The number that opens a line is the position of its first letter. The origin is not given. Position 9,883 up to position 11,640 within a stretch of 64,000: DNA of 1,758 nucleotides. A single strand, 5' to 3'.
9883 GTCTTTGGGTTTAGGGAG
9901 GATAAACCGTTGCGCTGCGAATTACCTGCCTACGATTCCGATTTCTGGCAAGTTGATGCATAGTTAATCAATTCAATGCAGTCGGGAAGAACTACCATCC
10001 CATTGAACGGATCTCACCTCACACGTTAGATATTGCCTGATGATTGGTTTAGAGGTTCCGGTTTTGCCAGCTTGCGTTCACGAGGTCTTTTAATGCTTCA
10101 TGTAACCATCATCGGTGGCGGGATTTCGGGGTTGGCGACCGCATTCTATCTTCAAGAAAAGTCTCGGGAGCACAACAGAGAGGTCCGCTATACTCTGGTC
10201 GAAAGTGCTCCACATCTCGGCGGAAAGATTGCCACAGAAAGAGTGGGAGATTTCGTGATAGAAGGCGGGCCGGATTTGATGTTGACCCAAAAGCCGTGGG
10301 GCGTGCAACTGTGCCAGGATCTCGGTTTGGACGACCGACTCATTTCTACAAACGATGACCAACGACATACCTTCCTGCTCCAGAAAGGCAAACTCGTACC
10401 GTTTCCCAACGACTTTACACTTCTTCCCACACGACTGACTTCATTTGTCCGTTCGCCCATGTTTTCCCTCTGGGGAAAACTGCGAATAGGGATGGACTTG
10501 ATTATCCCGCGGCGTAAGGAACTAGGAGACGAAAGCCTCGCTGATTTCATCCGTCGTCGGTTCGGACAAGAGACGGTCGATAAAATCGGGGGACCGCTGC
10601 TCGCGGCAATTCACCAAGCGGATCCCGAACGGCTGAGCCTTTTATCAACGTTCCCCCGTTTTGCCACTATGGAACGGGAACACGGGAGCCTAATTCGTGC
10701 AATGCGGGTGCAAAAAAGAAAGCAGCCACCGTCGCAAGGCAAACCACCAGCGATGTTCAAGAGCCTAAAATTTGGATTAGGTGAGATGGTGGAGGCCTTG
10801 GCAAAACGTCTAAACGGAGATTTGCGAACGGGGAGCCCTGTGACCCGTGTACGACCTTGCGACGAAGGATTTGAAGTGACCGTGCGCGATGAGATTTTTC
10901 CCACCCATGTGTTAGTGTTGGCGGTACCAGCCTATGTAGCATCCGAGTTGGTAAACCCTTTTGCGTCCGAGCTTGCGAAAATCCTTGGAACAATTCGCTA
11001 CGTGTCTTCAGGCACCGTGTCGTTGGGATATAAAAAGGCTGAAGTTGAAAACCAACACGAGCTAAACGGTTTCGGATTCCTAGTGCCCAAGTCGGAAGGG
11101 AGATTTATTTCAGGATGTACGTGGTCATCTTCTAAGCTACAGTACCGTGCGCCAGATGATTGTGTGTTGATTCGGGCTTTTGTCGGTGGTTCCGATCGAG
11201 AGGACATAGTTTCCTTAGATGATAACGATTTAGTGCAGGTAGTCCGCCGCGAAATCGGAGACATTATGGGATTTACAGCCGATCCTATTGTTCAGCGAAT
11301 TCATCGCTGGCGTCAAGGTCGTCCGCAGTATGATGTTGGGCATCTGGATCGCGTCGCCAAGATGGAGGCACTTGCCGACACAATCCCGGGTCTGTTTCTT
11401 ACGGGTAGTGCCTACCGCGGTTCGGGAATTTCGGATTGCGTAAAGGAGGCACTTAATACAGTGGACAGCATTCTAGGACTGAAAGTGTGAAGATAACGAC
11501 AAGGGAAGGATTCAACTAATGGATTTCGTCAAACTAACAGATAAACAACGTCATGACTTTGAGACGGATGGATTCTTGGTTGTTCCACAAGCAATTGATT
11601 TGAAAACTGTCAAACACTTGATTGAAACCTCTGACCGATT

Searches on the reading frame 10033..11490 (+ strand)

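Call 69: search_protein_families(library=pfam, proteins=[window:10033-11490:+], max_evalue=0.00001)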
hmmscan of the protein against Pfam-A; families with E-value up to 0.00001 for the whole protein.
window:10033-11490:+ (485 aa): 3 families
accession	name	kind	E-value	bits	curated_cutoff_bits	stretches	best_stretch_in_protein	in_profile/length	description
PF01593.30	Amino_oxidase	-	1e-54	187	19.8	1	31-481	1-443/443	Flavin containing amine oxidoreductase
PF13450.12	NAD_binding_8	-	1.1e-11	45.2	21.9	1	26-90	1-61/68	NAD(P)-binding Rossmann-like domain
PF01266.30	DAO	-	9.1e-09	35.7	27.9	0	24-64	2-36/353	FAD dependent oxidoreductase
